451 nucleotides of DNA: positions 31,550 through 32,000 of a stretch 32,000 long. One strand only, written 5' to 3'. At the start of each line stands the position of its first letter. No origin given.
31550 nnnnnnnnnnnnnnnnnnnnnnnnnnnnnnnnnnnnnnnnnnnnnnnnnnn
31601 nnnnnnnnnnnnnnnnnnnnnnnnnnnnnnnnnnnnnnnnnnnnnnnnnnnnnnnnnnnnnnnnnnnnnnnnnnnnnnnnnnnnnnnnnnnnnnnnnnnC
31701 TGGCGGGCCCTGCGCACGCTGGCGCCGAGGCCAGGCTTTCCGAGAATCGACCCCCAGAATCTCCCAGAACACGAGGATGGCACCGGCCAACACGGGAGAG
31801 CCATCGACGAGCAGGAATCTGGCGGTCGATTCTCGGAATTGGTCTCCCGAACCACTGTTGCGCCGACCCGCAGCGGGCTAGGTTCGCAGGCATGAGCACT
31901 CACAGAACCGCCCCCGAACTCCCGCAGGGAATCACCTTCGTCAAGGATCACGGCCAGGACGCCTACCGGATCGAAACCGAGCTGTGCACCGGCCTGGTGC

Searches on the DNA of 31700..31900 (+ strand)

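Call 68: search_rna_families(source=window, start=31700, end=31900, threshold=evalue, max_evalue=10)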
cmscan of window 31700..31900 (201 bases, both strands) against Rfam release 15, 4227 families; matches with E-value up to 10: 1.
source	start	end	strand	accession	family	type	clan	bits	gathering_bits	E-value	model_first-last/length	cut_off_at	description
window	31720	31761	+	RF01525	TB10Cs2H1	Gene; snRNA; snoRNA; HACA-box;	-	12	35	7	1-66/66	no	Trypanosomatid snoRNA TB10Cs2H1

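Call 70: search_dna_similar(query=window:31725-31860:+, collection=phages, mode=distant, max_evalue=1, max_rows=10)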
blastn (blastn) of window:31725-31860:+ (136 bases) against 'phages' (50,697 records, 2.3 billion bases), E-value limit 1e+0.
No match.
